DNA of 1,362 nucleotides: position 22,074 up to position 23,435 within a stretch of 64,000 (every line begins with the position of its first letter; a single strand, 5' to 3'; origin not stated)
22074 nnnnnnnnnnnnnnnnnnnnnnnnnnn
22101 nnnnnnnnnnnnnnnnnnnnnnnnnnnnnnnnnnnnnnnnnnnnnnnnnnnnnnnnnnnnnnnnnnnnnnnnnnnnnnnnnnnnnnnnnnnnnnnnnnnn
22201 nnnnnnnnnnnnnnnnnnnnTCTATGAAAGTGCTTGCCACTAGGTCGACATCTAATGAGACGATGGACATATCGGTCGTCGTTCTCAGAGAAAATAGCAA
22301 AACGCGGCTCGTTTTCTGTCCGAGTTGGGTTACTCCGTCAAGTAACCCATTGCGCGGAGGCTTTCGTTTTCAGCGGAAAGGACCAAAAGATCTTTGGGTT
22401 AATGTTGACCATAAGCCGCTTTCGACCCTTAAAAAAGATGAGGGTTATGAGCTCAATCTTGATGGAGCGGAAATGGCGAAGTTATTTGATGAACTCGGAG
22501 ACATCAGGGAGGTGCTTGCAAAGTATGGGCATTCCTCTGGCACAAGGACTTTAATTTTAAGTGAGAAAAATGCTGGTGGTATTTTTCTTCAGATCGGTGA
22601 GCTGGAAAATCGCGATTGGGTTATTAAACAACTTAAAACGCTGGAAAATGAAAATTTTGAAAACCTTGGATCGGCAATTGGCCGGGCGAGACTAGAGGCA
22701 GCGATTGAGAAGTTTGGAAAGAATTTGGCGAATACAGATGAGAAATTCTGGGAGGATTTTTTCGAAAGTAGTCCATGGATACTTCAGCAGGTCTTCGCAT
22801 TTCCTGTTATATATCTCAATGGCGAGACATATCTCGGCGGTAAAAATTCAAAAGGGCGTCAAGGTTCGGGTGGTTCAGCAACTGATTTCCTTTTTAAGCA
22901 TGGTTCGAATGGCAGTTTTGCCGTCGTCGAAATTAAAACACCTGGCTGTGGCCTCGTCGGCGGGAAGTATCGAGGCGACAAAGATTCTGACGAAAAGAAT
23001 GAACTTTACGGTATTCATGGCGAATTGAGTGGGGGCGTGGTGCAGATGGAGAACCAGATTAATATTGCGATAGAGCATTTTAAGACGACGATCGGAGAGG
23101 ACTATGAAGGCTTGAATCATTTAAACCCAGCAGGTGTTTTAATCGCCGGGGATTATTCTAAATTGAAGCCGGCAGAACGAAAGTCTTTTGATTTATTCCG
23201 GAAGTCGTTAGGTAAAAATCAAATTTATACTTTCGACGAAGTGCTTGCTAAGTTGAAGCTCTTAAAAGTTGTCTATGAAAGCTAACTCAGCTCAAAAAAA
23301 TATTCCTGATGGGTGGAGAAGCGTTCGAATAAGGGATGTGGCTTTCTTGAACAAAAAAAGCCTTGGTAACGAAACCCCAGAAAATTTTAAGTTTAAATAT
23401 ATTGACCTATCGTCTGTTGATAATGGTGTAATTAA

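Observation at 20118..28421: Type I RM operon carrying an embedded DUF4263/Shedu-like nuclease, plus half-size and full hsdS genes and a coupled YgjP peptidase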

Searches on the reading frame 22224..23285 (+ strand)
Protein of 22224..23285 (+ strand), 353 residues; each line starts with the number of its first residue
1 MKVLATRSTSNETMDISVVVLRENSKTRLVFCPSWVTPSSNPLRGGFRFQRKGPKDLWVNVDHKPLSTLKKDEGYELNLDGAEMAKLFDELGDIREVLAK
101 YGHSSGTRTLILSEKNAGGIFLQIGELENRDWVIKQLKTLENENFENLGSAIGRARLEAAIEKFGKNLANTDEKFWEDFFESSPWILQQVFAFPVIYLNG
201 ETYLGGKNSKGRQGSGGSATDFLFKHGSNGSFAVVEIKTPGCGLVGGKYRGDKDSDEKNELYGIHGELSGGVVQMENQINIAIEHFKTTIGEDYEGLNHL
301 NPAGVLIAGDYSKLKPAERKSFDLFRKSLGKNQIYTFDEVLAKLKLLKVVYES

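Call 3: search_protein_families(library=pfam, proteins=[window:22224-23285:+], max_evalue=0.01)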
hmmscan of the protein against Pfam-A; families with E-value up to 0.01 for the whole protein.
window:22224-23285:+ (353 aa): 2 families
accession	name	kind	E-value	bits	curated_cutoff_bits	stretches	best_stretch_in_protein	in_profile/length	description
PF14082.12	SduA_C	-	1.7e-17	64.5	27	1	171-341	2-159/159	Shedu protein SduA, C-terminal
PF21407.2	SduA_N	-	4.9e-15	56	27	1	8-106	1-102/102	Shedu protein SduA, N-terminal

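Call 4: search_protein_families(library=padloc, proteins=[window:22224-23285:+], max_evalue=0.01)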
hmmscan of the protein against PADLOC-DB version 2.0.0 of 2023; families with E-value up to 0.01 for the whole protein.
window:22224-23285:+ (353 aa): 14 families
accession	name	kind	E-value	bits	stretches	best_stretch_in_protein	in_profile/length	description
PDLC00399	SduA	-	1.1e-62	210.6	2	124-347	154-367/375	DUF4263 domain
PDLC00384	SduA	-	2.8e-41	139.8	1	135-349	252-457/476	DUF4263 domain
PDLC00393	SduA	-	5.3e-36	122.8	1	128-352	237-452/455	DUF4263 domain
PDLC00400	SduA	-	2.3e-32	110.6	1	143-349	97-294/308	DUF4263 domain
PDLC00380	SduA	-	2e-30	103.8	1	144-348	270-465/480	DUF4263 domain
PDLC00406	SduA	-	4.3e-28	97.3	1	156-345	138-319/326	DUF4263 domain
PDLC00394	SduA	-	1.1e-19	68.8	1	6-346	56-381/392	DUF4263 domain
PDLC00391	SduA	-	1.3e-16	58.8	1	163-345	210-396/402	DUF4263 domain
PDLC00381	SduA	-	2.7e-16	57.8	1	166-342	166-334/342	DUF4263 domain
PDLC00392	SduA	-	2.4e-10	38.1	1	135-343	183-384/396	DUF4263 domain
PDLC00385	SduA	-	2.8e-10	38.1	1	72-346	59-312/319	DUF4263 domain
PDLC00382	SduA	-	1.7e-07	29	1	82-345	57-317/336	DUF4263 domain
PDLC00390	SduA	-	1.5e-06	25.7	1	4-242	5-231/339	DUF4263 domain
PDLC00388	SduA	-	0.0048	14.1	0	297-345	341-390/402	DUF4263 domain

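Call 5: search_solved_structures(query=window:22224-23282:+, max_evalue=1, show_alignments=3)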
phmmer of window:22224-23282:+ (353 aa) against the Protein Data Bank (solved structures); distinct sequences matched with E-value up to 1: 2.
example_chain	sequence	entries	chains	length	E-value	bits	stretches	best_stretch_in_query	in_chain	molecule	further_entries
8ti8_A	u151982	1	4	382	1.1e-37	133.2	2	92-347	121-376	Shedu protein SduA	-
8ti9_E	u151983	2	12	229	2.9e-24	89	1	141-347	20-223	Shedu protein SduA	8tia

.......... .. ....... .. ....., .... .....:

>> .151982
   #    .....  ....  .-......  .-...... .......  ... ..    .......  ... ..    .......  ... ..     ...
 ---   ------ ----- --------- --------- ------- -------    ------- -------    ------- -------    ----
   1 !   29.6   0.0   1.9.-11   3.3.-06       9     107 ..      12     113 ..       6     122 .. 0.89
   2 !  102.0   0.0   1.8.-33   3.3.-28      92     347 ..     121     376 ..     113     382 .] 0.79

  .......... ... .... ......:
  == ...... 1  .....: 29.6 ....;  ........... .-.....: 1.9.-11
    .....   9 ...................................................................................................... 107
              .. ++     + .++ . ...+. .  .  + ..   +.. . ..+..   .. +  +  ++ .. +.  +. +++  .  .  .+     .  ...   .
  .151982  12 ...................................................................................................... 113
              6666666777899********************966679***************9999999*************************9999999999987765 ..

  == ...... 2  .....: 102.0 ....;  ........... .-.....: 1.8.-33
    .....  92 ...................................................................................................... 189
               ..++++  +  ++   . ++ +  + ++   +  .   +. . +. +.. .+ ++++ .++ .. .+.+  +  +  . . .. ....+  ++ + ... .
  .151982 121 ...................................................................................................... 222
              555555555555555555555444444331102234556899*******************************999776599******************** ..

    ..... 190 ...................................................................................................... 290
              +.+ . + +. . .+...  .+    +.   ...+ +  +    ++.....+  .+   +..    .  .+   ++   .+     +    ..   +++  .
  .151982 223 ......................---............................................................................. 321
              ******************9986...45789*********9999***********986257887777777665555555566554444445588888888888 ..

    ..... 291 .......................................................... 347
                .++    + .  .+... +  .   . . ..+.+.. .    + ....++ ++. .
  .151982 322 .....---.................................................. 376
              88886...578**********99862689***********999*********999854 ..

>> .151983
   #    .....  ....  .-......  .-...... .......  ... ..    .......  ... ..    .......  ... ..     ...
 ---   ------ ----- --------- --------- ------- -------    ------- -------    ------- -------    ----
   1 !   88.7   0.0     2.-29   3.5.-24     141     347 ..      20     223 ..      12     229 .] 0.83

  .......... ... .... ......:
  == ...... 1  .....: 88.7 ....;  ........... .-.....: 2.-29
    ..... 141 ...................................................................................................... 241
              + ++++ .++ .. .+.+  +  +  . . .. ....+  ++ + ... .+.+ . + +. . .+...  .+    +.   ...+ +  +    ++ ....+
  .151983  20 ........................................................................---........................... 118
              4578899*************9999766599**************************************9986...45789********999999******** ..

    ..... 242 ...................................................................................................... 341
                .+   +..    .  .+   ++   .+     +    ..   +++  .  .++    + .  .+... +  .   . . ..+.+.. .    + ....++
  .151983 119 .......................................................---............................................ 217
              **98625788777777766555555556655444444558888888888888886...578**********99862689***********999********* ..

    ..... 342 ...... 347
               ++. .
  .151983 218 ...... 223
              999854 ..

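Call 6: search_protein_families(library=ncbifam, proteins=[window:22224-23285:+], max_evalue=0.001)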
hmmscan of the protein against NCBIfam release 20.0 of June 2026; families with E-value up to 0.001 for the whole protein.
window:22224-23285:+ (353 aa): 0 families

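Call 11: find_homologous_proteins(query=window:22224-23282:+, max_evalue=0.00001)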
Query window:22224-23282:+ (353 aa): 289 proteins with E <= 0.00001 among 3803 candidates; the best 120 are listed.
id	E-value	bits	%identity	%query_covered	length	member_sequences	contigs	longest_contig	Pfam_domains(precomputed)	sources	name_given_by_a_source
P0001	9.1e-235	796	100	100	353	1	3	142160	PF14082.13,PF21407.3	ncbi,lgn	-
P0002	5.6e-176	603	74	100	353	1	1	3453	PF14082.13,PF21407.3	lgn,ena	-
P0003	1.1e-173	595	73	100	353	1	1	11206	PF14082.13,PF21407.3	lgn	-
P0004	4.3e-172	590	72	100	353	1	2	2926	PF14082.13,PF21407.3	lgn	-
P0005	5.9e-171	586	72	100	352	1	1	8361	PF14082.13,PF21407.3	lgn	-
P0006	1.0e-170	586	74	96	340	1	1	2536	PF14082.13,PF21407.3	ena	-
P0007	5.7e-170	583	71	100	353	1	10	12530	PF14082.13,PF21407.3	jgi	jgi:hypothetical protein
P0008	6.1e-170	583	72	100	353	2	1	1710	PF14082.13,PF21407.3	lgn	-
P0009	4.6e-169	580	71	100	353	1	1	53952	PF14082.13,PF21407.3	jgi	jgi:hypothetical protein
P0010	4.4e-168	577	71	100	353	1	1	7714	PF14082.13,PF21407.3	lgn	-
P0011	5.5e-168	577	73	96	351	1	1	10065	PF14082.13,PF21407.3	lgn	-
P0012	1.2e-166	572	70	100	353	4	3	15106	PF14082.13,PF21407.3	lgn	-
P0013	3.3e-166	571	72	100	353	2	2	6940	PF14082.13,PF21407.3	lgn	-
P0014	5.2e-166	570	69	100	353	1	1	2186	PF14082.13,PF21407.3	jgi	jgi:hypothetical protein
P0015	1.5e-165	569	70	100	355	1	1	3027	PF14082.13,PF21407.3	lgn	-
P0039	1.3e-150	519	65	100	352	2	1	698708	PF14082.13,PF21407.3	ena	-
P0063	2.9e-138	479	62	99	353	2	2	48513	PF14082.13,PF21407.3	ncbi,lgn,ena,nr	ncbi:DUF4263 domain-containing protein [Candidatus Parcubacteria bacterium]|nr:DUF4263 domain-contai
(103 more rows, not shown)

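Call 12: find_related_loci(query=window:22224-23282:+, collection=genome_contigs, flank=8000)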
Query window:22224-23282:+ (353 aa) in genome_contigs; peptide patterns used: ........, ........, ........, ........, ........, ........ (x = any residue, [..] = any of these).
98 stretches matched a pattern, but none encodes a relative of the query by tblastn (E <= 1e-3).

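Call 13: find_encoding_contigs(protein=P0001, flank=6000, max_places=3)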
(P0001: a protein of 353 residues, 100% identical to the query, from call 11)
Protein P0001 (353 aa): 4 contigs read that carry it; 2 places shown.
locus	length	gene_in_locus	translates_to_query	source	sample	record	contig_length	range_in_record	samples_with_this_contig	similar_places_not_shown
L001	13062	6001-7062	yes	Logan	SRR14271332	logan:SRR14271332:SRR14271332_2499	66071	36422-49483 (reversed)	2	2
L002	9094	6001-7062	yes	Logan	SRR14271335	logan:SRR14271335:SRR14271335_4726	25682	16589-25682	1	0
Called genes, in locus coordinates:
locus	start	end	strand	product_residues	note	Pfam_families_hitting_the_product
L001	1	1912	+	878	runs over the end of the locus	PF02450:LCAT, PF07819:PGAP1 (weak), PF00561:Abhydrolase_1 (weak), PF06028:DUF915 (faint)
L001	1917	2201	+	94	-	-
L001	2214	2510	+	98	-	-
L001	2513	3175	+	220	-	PF20582:UPF0758_N, PF04002:RadC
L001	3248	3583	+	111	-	PF02604:PhdYeFM_antitox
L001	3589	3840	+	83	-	PF05016:ParE_toxin (weak)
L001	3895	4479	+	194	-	PF01420:Methylase_S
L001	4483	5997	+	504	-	PF12161:HsdM_N, PF01170:UPF0020 (faint), PF02384:N6_Mtase, PF07669:Eco57I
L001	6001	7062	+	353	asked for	PF21407:SduA_N, PF14082:SduA_C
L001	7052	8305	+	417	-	PF01420:Methylase_S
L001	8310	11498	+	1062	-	PF04313:HSDR_N, PF00176:SNF2-rel_dom (weak), PF04851:ResIII, PF18766:SWI2_SNF2, PF22679:T1R_D3-like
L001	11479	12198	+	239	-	PF01863:YgjP-like, PF08325:WLM (faint)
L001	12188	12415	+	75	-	-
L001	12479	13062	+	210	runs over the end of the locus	PF04832:SOUL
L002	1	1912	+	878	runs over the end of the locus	PF02450:LCAT, PF07819:PGAP1 (weak), PF00561:Abhydrolase_1 (weak), PF06028:DUF915 (faint)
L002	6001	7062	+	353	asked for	PF21407:SduA_N, PF14082:SduA_C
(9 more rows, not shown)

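Call 14: find_encoding_contigs(protein=P0009, flank=7000, max_places=2)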
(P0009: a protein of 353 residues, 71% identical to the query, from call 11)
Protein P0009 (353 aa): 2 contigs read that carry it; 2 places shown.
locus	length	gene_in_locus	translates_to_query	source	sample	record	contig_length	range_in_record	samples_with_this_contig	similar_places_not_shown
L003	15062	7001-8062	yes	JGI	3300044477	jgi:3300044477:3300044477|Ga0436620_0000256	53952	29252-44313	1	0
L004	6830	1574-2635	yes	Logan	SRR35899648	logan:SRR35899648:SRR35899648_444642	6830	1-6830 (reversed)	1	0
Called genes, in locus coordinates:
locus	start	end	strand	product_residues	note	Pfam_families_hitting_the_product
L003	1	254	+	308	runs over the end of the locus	PF02690:Na_Pi_cotrans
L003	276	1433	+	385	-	-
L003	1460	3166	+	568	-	PF00999:Na_H_Exchanger, PF02254:TrkA_N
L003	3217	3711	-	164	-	-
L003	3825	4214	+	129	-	PF01219:DAGK_prokar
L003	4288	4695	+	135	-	-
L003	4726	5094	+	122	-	-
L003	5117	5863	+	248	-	PF08713:DNA_alkylation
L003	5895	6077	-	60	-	-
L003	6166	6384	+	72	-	-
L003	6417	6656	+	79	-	PF18898:DUF5654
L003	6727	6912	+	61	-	PF18930:DUF5679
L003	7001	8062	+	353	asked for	PF21407:SduA_N, PF14082:SduA_C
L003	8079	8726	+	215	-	-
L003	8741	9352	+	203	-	PF02517:Rce1-like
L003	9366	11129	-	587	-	PF13243:SQHop_cyclase_C (faint)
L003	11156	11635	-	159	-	PF14478:DUF4430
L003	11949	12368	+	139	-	PF06574:FAD_syn (weak), PF01467:CTP_transf_like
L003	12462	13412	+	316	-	-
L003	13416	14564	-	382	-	PF07690:MFS_1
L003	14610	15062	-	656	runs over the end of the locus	PF00753:Lactamase_B, PF12706:Lactamase_B_2 (weak), PF22505:RNase_J_b_CASP, PF17770:RNase_J_C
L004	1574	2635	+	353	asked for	PF21407:SduA_N, PF14082:SduA_C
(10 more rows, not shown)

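Call 15: find_encoding_contigs(protein=P0039, flank=7000, max_places=2)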
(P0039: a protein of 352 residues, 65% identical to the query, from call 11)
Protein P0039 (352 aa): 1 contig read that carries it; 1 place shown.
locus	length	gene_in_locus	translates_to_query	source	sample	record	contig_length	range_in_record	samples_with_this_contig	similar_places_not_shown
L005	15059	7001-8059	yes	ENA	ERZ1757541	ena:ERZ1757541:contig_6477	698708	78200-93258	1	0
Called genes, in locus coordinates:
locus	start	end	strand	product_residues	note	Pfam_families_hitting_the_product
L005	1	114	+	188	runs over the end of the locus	PF13328:HD_4, PF01966:HD (faint)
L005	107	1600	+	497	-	PF13482:RNase_H_2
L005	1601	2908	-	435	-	PF07907:YibE_F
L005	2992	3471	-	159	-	PF00293:NUDIX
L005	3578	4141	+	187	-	PF01420:Methylase_S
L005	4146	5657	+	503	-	PF12161:HsdM_N, PF02384:N6_Mtase, PF01170:UPF0020 (weak), PF07669:Eco57I (faint)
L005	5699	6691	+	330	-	PF13310:Virulence_RhuM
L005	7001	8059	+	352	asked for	PF21407:SduA_N, PF14082:SduA_C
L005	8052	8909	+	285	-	PF04471:Mrr_cat (weak)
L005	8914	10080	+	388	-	PF01420:Methylase_S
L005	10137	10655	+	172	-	PF01936:NYN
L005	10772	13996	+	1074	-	PF04313:HSDR_N, PF04851:ResIII, PF18766:SWI2_SNF2, PF00270:DEAD (weak), PF22679:T1R_D3-like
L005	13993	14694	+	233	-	PF01863:YgjP-like, PF08325:WLM (weak)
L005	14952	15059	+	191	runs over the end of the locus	-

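Call 16: find_encoding_contigs(protein=P0063, flank=7000, max_places=2)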
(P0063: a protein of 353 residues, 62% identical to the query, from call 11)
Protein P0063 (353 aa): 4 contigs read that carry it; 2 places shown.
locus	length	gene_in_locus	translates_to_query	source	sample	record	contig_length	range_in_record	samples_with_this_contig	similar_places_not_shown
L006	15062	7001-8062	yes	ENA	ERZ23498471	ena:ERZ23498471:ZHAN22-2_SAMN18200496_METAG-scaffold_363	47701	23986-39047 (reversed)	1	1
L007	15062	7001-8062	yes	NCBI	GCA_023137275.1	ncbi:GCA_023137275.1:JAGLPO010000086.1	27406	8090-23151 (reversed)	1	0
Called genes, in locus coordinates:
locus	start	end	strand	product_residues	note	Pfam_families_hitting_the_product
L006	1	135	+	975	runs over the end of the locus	PF00675:Peptidase_M16, PF05193:Peptidase_M16_C, PF08367:M16C_assoc, PF05193:Peptidase_M16_C, PF22516:PreP_C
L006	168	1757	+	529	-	PF01676:Metalloenzyme, PF06415:iPGM_N, PF01663:Phosphodiest (weak)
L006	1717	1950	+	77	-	-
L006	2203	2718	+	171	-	PF01936:NYN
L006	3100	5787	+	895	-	-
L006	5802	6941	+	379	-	-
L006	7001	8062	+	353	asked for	PF21407:SduA_N, PF14082:SduA_C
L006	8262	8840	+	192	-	PF18933:PsbP_2 (weak)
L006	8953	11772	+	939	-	PF05257:CHAP, PF00041:fn3 (weak), PF18911:PKD_4, PF00801:PKD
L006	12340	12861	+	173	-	PF22811:Zn_ribbon_NrdR, PF03477:ATP-cone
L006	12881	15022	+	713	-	PF03477:ATP-cone, PF13597:NRDD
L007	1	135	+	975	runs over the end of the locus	PF00675:Peptidase_M16, PF05193:Peptidase_M16_C, PF08367:M16C_assoc, PF05193:Peptidase_M16_C, PF22516:PreP_C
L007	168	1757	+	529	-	PF01676:Metalloenzyme, PF06415:iPGM_N, PF01663:Phosphodiest (weak)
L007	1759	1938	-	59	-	PF12797:Fer4_2 (weak), PF12837:Fer4_6 (weak), PF00037:Fer4 (weak), PF13459:Fer4_15, PF13370:Fer4_13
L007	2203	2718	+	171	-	PF01936:NYN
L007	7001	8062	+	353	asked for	PF21407:SduA_N, PF14082:SduA_C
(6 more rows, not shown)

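Call 18: find_related_loci(query=A1, collection=genome_contigs, flank=9000)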
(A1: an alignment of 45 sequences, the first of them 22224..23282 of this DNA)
Query A1 (353 aa) in genome_contigs; peptide patterns used: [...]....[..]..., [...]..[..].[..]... (x = any residue, [..] = any of these).
71 stretches matched a pattern; 18 encode a relative of the query (tblastn E <= 1e-3); 18 distinct loci.
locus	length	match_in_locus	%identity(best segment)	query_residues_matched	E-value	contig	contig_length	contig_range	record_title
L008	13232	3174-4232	70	1-353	8e-171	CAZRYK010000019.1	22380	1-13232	MAG TPA_asm: uncultured Gammaproteobacteria bacterium isolate binchicken_co110_548 genome assembly, contig: NODE_5060_le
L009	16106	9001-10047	68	4-352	4e-159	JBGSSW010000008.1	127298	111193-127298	MAG: Candidatus Paceibacteria bacterium isolate JTS-AC391 k141_3466738, whole genome shotgun sequence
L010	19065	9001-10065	66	1-352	1e-157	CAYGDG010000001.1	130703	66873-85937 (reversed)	MAG TPA_asm: uncultured Candidatus Saccharibacteria bacterium isolate ERP113451_co1_245 genome assembly, contig: NODE_52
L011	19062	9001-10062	65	1-353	3e-154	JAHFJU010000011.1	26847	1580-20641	MAG: Candidatus Peregrinibacteria bacterium isolate nzgw393 NODE_2404_length_26848_cov_3.315112, whole genome shotgun se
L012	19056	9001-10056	59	1-353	7e-141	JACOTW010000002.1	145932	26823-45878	MAG: Candidatus Saccharibacteria bacterium isolate NC_groundwater_54_Pr7_S2p5_43_18 FFV18_S2p5_scaffold_52756, whole gen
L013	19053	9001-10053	62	2-352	3e-138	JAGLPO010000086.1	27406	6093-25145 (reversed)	MAG: Candidatus Parcubacteria bacterium isolate RS_8_12 ROV157_8.bin.12.fa_86, whole genome shotgun sequence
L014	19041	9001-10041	48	2-343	8e-100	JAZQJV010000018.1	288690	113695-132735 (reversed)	MAG: Patescibacteria group bacterium isolate T1900044616_TS20190082.MAGScoT_cleanbin_000078 SGB_856_k141_1673116, whole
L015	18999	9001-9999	46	1-332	1e-94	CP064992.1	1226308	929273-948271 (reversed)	MAG: Candidatus Saccharibacteria bacterium isolate Hirt_18-Q3-R61-65_BATAC.98_uni chromosome, complete genome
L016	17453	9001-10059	67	1-353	3e-156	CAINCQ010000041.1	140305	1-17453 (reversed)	uncultured bacterium isolate AM-2014-D8_bin-0821 genome assembly, contig: bin-0821:41/42, whole genome shotgun sequence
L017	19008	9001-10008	38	19-347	1e-62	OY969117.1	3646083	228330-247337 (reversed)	MAG: uncultured Solirubrobacteraceae bacterium isolate MFD09495.bin.c.6 genome assembly, chromosome: 1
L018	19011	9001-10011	36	19-347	1e-60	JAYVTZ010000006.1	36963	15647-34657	MAG: Burkholderiaceae bacterium isolate GL74_UP_metabat_189 GL74_UP_metabat_189_5, whole genome shotgun sequence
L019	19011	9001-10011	37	19-347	1e-58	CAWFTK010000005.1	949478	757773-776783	MAG: uncultured Solirubrobacterales bacterium isolate MFD09603.bin.1.350 genome assembly, contig: contig_8265, whole gen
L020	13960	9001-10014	34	17-347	2e-54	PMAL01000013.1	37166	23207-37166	MAG: Acidimicrobiaceae bacterium isolate palsa_735 73.20120700_P2D.14_contig_3198, whole genome shotgun sequence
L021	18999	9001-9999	33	23-347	9e-51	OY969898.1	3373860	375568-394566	MAG: uncultured Solirubrobacterales bacterium isolate MFD01633.bin.c.2 genome assembly, chromosome: 1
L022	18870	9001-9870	38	69-347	2e-50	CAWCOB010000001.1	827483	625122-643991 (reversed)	MAG: uncultured Solirubrobacteraceae bacterium isolate MFD04570.bin.2.4 genome assembly, contig: contig_140693, whole ge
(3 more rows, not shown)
